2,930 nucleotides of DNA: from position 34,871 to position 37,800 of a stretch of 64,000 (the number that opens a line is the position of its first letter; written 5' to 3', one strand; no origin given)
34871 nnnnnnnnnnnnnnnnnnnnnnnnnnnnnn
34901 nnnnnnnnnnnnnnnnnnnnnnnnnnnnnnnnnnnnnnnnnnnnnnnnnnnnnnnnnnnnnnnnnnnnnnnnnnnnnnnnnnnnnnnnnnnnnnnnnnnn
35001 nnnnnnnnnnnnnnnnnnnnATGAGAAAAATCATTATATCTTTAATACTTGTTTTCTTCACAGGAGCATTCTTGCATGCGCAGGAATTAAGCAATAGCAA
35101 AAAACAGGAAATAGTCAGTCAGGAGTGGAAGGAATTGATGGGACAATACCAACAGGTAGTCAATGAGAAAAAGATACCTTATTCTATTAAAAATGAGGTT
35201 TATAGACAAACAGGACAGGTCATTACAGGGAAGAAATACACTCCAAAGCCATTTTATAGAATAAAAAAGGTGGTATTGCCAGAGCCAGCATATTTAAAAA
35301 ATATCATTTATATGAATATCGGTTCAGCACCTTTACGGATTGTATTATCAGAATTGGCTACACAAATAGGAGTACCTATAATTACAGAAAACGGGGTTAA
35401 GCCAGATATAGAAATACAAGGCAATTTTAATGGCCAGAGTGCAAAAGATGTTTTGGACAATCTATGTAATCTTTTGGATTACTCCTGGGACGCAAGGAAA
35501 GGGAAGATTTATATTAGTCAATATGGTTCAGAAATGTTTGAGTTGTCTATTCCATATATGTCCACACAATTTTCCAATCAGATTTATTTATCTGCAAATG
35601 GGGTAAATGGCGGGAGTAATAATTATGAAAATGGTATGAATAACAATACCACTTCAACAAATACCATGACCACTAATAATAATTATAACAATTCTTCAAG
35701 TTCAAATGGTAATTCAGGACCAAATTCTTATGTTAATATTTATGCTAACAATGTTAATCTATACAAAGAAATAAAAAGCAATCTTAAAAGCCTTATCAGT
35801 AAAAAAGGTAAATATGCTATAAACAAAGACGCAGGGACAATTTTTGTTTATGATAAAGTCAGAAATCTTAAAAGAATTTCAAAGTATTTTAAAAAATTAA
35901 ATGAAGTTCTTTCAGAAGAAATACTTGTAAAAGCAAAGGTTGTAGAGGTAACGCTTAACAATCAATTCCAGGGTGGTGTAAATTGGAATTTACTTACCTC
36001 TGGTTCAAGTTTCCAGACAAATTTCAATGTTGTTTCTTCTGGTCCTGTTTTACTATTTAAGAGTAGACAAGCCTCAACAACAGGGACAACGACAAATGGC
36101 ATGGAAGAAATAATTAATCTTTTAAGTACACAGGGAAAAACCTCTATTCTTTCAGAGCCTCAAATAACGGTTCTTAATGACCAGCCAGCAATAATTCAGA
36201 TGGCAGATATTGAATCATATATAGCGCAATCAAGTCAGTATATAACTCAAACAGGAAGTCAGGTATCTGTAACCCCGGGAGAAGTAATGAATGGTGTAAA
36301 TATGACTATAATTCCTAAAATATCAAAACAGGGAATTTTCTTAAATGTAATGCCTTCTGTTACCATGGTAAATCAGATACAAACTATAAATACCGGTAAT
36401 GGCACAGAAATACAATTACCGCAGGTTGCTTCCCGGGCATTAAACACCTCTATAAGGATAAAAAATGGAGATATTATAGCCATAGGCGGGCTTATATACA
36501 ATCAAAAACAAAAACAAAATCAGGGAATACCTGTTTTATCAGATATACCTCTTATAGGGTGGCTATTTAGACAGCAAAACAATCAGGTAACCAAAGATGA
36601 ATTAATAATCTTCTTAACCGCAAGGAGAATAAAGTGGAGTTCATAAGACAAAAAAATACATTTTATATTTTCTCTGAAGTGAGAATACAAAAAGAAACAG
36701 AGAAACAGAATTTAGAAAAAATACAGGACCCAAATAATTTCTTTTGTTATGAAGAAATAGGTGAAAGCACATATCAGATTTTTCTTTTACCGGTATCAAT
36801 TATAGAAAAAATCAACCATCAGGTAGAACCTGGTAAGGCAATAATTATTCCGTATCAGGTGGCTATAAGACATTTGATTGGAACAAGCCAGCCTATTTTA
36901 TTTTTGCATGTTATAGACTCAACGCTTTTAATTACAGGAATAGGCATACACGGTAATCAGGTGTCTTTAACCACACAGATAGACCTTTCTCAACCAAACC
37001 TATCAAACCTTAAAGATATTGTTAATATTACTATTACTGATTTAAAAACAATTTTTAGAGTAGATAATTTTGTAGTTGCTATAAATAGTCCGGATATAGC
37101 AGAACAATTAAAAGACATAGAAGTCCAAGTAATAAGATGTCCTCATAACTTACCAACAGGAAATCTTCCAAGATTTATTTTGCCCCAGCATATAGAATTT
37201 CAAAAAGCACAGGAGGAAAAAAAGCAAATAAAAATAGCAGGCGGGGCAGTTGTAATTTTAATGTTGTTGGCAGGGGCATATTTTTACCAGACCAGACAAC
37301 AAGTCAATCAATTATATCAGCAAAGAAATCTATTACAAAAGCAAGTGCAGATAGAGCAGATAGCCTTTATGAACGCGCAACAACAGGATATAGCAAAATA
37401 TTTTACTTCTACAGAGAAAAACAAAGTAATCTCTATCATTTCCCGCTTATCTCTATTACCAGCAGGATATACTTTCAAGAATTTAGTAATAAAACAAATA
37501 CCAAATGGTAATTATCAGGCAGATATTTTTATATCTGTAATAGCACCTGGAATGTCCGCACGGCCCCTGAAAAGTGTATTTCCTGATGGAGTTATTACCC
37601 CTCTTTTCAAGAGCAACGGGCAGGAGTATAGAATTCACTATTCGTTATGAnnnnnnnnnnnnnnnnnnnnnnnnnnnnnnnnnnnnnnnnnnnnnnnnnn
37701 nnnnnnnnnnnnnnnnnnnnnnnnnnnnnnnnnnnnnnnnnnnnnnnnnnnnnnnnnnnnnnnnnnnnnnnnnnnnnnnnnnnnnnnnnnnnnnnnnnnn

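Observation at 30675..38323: Seven-gene operon combining T4SS core parts (VirB10, lipoprotein, VirB4) with a full secretin, a GspL/PilMN-like protein and ComFC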

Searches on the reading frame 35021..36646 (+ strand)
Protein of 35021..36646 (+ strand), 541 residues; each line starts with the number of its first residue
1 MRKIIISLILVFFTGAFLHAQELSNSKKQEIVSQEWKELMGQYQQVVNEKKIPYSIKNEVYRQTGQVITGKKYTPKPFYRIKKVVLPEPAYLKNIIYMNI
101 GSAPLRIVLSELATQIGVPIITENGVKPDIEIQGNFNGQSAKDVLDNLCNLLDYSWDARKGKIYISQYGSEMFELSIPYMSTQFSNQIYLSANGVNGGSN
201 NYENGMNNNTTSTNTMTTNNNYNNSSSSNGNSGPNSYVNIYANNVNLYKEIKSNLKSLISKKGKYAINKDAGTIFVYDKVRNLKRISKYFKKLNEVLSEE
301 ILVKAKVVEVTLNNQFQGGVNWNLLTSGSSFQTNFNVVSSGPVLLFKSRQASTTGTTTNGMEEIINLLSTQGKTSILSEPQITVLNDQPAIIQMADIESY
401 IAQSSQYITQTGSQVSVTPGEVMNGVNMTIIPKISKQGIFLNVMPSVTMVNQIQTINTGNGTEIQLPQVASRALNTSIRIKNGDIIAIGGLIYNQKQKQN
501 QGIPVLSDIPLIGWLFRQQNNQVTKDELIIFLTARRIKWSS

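Call 4: search_protein_families(library=pfam, proteins=[window:35021-36646:+], max_evalue=1)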
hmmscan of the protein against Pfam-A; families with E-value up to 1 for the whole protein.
window:35021-36646:+ (541 aa): 3 families
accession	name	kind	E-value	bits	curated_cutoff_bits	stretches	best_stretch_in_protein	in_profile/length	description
PF00263.26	Secretin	-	9.1e-36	123.4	27.5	1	368-535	2-166/169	Bacterial type II and III secretion system protein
PF16344.10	FecR_C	-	0.00095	19.6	24.4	1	103-165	7-70/70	FecR, C-terminal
PF21304.2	T3S_SPI-1_N0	-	0.14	12.9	27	1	105-165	8-67/69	SPI-1 type 3 secretion system secretin, N0 domain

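Call 5: search_protein_families(library=ncbifam, proteins=[window:35021-36646:+], max_evalue=1)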
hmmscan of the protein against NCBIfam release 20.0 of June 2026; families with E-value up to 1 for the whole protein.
window:35021-36646:+ (541 aa): 12 families
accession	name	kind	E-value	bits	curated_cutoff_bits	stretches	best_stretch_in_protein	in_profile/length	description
TIGR02519.1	pilus_MshL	equivalog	4.5e-59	199.8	250.2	1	265-534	1-287/290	pilus (MSHA type) biogenesis protein MshL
TIGR02520.1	pilus_B_mal_scr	equivalog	8.3e-39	133.5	287.65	1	130-505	120-486/513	PilN family type IVB pilus formation outer membrane protein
TIGR02517.1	type_II_gspD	equivalog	4.3e-34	118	351.35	2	300-534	337-587/600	type II secretion system secretin GspD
TIGR02516.1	type_III_yscC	equivalog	3.7e-30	104.9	238.45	2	269-538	205-462/463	type III secretion system outer membrane ring subunit SctC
TIGR02515.1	IV_pilus_PilQ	subfamily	7.8e-27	94.3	284.35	1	251-535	123-425/428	type IV pilus secretin PilQ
NF010083.0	PRK13568.1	equivalog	4.8e-22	78.3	554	1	240-538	129-418/419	DNA uptake porin HofQ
NF011873.0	PRK15346.1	equivalog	1.6e-18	66.6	524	1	266-524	239-481/499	EscC/YscC/HrcC family type III secretion system outer membrane ring protein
NF042912.1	Amuc_1098_fam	equivalog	1.5e-17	63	750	2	454-535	715-794/805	Amuc_1098 family type IV pilus outer membrane protein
NF007851.2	PRK10560.1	exception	5.4e-16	58.4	598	1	250-537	131-409/412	DNA uptake porin HofQ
NF006399.0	PRK08651.1-2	equivalog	0.0015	17.6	381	1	371-465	219-312/405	succinyl-diaminopimelate desuccinylase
NF041908.1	HVO_2922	equivalog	0.028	14.5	90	1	479-504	18-43/54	HVO_2922 family protein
TIGR03065.1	srtB_sig_QVPTGV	subfamily_domain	0.097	12.4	21.35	1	485-498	18-31/32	QVPTGV class sortase B protein-sorting domain-containing protein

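Call 62: search_solved_structures(query=window:35021-36646:+, max_evalue=0.001)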
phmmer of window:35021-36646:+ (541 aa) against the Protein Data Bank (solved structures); distinct sequences matched with E-value up to 0.001: 23.
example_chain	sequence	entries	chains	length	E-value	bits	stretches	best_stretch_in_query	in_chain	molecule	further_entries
9u5s_A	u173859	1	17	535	1.1e-21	80.6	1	210-516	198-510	Outer membrane lipoprotein BfpB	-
5wq9_A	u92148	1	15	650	2.4e-16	63.1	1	350-534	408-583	Type II secretion system protein D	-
9k8v_A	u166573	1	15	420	2.5e-16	63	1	350-534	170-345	General secretion pathway protein D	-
5wq8_A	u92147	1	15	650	9.6e-16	61.1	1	350-534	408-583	Type II secretion system protein D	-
5wln_G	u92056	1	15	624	1.5e-15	60.5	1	296-535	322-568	Type II secretion system protein D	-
6w6m_A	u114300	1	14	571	1.6e-15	60.3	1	363-535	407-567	Type IV pilus secretin PilQ family protein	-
6i1y_A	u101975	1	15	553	3.7e-14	55.9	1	363-534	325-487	General secretion pathway protein GspD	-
6i1x_A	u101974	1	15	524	8.2e-14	54.7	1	285-533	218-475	Type II secretion system protein D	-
3jc8_Qa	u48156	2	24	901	1.1e-13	54.3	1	368-536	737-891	PilQ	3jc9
5wq7_A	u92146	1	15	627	1e-10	44.5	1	327-534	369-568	Putative type II secretion system protein D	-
4av2_A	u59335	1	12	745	2.7e-10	43.1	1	253-535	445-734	TYPE IV PILUS BIOGENESIS AND COMPETENCE PROTEIN PILQ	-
9sh1_A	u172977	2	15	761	4.5e-10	42.4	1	254-535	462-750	Type IV pilus biogenesis and competence protein PilQ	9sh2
9x0w_A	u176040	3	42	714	3.7e-09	39.4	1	371-536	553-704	Fimbrial assembly protein PilQ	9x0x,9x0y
6ve2_A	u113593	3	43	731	4e-09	39.3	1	371-536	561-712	Fimbrial assembly protein PilQ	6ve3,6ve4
6hcg_A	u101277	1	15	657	6.1e-09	38.6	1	347-534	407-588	Type II secretion system protein D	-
7ofh_A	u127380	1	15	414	5.9e-06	28.8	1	217-533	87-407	Virion export protein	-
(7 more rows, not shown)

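Call 90: search_protein_families(library=padloc, proteins=[window:35021-36646:+], max_evalue=0.01)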
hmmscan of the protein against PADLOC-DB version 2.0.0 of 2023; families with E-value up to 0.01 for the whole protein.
window:35021-36646:+ (541 aa): 0 families

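Call 103: search_dna_similar(query=window:35021-36646:+, collection=plasmids, mode=protein, max_rows=12)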
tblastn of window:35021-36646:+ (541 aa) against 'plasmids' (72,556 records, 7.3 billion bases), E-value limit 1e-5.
Records with a match: 3115; places in all: 3176; records where one place covers at least 80% of the query: 0.
Best place of each record, by identity: <60% 3115.
By first word of the organism name: Escherichia 1662; Salmonella 448; Pseudomonas 168; Ralstonia 137; Shigella 111; Yersinia 95; Klebsiella 61; Enterobacter 46; Aeromonas 36; Pseudosulfitobacter 30; and 103 more.
By predicted mobility (MOB-suite, as given by PLSDB): conjugative 1968; non-mobilizable 750; mobilizable 397.
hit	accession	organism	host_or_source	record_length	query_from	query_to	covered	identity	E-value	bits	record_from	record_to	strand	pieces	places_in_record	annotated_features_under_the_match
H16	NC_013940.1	Deferribacter desulfuricans SSM1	-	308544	265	540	51%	30.0%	3e-26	121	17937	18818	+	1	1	type II and III secretion system protein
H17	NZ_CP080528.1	Mesorhizobium sp. AR07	Oxytropis sp.,Cell culture,root nodule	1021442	267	535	50%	29.5%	1e-20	103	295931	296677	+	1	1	record has no annotation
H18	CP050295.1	Mesorhizobium loti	Oxytropis kamtschatica,cell ...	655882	267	535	50%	29.1%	7e-20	101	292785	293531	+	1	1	hypothetical protein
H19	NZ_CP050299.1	Mesorhizobium huakuii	Oxytropis kamtschatica,cell ...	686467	267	535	50%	29.1%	7e-20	101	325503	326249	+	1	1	secretin N-terminal domain-containing protein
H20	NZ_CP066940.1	Xanthomonas campestris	Brassica oleracea var. gemmifera,Cell ...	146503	266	533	50%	29.1%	2e-19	100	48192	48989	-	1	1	PilN family type IVB pilus formation outer membrane protein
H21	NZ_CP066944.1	Xanthomonas campestris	Brassica oleracea var. capitata,Cell ...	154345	266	533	50%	29.1%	2e-19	100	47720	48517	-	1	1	PilN family type IVB pilus formation outer membrane protein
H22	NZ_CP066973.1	Xanthomonas campestris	Brassica oleracea var. capitata,Cell ...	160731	266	533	50%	29.1%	2e-19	100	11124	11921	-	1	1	PilN family type IVB pilus formation outer membrane protein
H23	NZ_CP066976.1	Xanthomonas campestris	Brassica oleracea var. capitata,Cell ...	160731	266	533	50%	29.1%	2e-19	100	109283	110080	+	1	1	PilN family type IVB pilus formation outer membrane protein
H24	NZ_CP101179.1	Xanthomonas campestris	-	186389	266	533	50%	29.1%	3e-19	100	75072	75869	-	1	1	PilN family type IVB pilus formation outer membrane protein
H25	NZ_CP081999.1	Xanthomonas campestris pv. campestris str. CN13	-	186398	266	533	50%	29.1%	3e-19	100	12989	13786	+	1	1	PilN family type IVB pilus formation outer membrane protein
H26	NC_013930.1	Thioalkalivibrio sp. K90mix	-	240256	265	533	50%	28.9%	2e-14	84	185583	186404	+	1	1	type II and III secretion system protein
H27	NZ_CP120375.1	Sinorhizobium garamanticum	Argyrolobium uniflorum,Cell culture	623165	267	535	50%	28.7%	1e-21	107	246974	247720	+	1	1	secretin N-terminal domain-containing protein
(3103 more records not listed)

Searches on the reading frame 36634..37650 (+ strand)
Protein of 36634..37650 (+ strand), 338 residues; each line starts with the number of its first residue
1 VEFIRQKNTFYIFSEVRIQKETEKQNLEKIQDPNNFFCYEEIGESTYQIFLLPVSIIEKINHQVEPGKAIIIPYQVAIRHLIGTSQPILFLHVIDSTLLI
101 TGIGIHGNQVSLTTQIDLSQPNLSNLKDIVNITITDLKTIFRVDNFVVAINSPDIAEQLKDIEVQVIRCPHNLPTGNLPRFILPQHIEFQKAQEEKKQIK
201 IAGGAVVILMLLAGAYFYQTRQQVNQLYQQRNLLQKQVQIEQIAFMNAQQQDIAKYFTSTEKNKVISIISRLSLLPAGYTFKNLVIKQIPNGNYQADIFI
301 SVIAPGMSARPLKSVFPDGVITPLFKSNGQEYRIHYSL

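Call 4: search_protein_families(library=pfam, proteins=[window:36634-37650:+], max_evalue=1)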
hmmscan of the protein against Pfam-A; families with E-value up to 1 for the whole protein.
window:36634-37650:+ (338 aa): 2 families
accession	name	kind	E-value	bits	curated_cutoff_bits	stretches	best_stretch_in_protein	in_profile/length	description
PF06979.18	TMEM70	-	0.12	12.8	22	1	157-250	37-104/157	TMEM70/TMEM186/TMEM223 protein family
PF09307.15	MHC2-interact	-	0.14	12.5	26.9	1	193-244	25-81/109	CLIP, MHC2 interacting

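Call 5: search_protein_families(library=ncbifam, proteins=[window:36634-37650:+], max_evalue=1)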
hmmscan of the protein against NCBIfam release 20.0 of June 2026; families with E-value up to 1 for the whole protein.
window:36634-37650:+ (338 aa): 3 families
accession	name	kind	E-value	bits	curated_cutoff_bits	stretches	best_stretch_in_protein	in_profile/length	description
NF005883.0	PRK07845.1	equivalog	0.014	14.3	479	0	132-205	77-149/466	NAD(P)H-quinone dehydrogenase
NF003432.0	PRK04946.1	equivalog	0.074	12.9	128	1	216-301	14-99/181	endonuclease SmrB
NF008173.0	PRK10920.1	equivalog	0.26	10.3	313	1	191-260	28-97/390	uroporphyrinogen-III C-methyltransferase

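Call 31: search_protein_families(library=pfam, alignment_id=A2, max_evalue=0.1)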
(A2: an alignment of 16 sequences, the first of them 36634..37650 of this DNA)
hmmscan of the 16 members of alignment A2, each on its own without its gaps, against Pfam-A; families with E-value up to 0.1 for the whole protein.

A. member 1, window:36634-37650:+ (338 aa): 0 families

B. families by the number of members that match (of 16 scanned): 14 families
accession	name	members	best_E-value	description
PF09813.14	Coa3_cc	1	0.011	Cytochrome c oxidase assembly factor 3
PF18498.6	DUF5618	1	0.014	Domain of unknown function (DUF5618)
PF02706.20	Wzz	1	0.019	Chain length determinant protein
PF16224.10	DUF4883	1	0.021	DOmain of unknown function (DUF4883)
PF17456.7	TcpS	1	0.022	Toxin-coregulated pilus protein S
PF03755.18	YicC-like_N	1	0.024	Endoribonuclease YicC-like, N-terminal region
PF25746.1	Phage_Repressor_c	1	0.031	Streptomyces phage repressor protein c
PF12725.13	DUF3810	1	0.034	Protein of unknown function (DUF3810)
PF20664.2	DUF6814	1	0.034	Family of unknown function (DUF6814)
PF06304.16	DUF1048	1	0.042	Protein of unknown function (DUF1048)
PF12876.13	Cellulase-like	1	0.053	Sugar-binding cellulase-like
PF06450.18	NhaB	1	0.088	Bacterial Na+/H+ antiporter B (NhaB)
PF20068.4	Amphi-Trp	1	0.094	Amphi-Trp domain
PF23465.1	DUF7131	1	0.096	Domain of unknown function (DUF7131)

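Call 32: search_solved_structures(query=A2, max_evalue=10)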
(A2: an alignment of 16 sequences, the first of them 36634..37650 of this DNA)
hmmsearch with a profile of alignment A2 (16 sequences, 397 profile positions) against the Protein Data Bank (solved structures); distinct sequences matched with E-value up to 10: 0.

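Call 33: find_homologous_proteins(query=A2, max_evalue=0.00001)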
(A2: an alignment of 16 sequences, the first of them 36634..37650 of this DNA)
Query A2 (16 sequences) (338 aa, profile of the alignment): 2 proteins with E <= 0.00001 among 8000 candidates.
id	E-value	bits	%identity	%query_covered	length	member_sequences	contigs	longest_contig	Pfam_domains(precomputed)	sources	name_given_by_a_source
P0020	4.3e-82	294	100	100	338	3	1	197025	-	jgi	jgi:hypothetical protein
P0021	9.4e-56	208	29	12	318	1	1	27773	-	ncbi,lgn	ncbi:MAG: hypothetical protein QXV73_04415 [Candidatus Micrarchaeia archaeon]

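Call 35: find_encoding_contigs(protein=P0020, flank=10000, max_places=3)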
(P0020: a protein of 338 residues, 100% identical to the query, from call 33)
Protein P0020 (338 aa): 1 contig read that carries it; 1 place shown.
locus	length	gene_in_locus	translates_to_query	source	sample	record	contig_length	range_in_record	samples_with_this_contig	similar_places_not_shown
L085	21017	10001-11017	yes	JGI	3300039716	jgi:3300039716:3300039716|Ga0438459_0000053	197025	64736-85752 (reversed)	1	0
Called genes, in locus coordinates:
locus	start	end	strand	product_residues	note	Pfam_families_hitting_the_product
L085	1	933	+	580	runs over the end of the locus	PF07973:tRNA_SAD, PF00587:tRNA-synt_2b, PF03129:HGTP_anticodon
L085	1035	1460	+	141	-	PF00472:RF-1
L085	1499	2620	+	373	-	PF00278:Orn_DAP_Arg_deC, PF02784:Orn_Arg_deC_N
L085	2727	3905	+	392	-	PF01916:DS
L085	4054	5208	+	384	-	PF03743:TrbI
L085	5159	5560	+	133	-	PF09676:TraV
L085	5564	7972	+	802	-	PF11130:TraC_F_IV, PF01935:DUF87 (weak), PF12846:AAA_10, PF19044:P-loop_TraG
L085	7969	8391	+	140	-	-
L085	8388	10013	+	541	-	PF00263:Secretin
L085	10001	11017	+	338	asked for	-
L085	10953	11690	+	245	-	PF00156:Pribosyltran (weak)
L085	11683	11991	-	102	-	PF05258:DciA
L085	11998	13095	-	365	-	PF00712:DNA_pol3_beta, PF02767:DNA_pol3_beta_2, PF02768:DNA_pol3_beta_3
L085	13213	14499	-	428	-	PF11638:DnaA_N (weak), PF00308:Bac_DnaA, PF00004:AAA (weak), PF01695:IstB_IS21 (weak), PF08299:Bac_DnaA_C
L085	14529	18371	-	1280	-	PF07517:SecA_DEAD, PF01043:SecA_PP_bind, PF21090:P-loop_SecA, PF07516:SecA_SW, PF02810:SEC-C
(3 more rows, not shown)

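Call 64: search_protein_representatives(protein=window:36634-37650:+)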
Query: 338 residues. Proteins with E-value up to 0.001 (for the whole library): 6; up to 1e-10: 2; up to 1e-30: 1. The best 6 are listed.
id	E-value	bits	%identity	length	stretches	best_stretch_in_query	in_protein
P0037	1.1e-105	370.0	55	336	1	1-336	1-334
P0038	4.0e-21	92.2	24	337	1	10-335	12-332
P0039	6.6e-09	52.1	29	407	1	35-337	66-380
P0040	1.2e-08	51.2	33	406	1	20-255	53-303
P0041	5.3e-04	36.0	31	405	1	26-252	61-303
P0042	6.8e-04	35.6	27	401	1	37-336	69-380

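Call 72: predict_structure(alignment_id=A4)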
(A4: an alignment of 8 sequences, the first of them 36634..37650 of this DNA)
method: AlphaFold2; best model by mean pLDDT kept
length: 338 residues; sequences in the alignment: 8
mean_pLDDT: 79.7   pTM: 0.52
mean pLDDT of the five models: 79.7, 79.5, 79.5, 74.6, 74.4
residues with pLDDT >= 90: 20; 70-90: 278; 50-70: 40; < 50: 0
segments of 3 or more residues with pLDDT < 50: none
pLDDT, mean of each block of 10 residues (from residue 1): 79 85 72 81 85 84 80 85 74 70 64 73 69 80 79 82 80 83 79 78 77 86 86 82 69 65 76 86 84 85 88 88 87 87
secondary structure, 60 per line:
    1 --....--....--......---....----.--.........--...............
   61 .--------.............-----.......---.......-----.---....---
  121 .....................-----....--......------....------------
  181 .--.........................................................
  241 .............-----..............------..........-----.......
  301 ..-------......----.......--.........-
elements in order: E3-6 E9-12 E15-20 H24-27 E35-43 E46-53 H54-61 E70-73 H74-82 E88-94 E98-104 E114-117 H121-141 E147-150 H153-158 E165-168 H184-253 H259-272 E279-288 E294-302 H310-315 E320-326 E329-337

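Call 90: search_protein_families(library=padloc, proteins=[window:36634-37650:+], max_evalue=0.01)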
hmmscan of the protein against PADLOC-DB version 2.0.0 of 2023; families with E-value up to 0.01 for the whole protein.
window:36634-37650:+ (338 aa): 0 families

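Call 104: search_dna_similar(query=window:36634-37650:+, collection=plasmids, mode=protein, max_rows=8, max_evalue=0.01)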
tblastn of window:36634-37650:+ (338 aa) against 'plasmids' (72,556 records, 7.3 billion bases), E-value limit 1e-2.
No match.
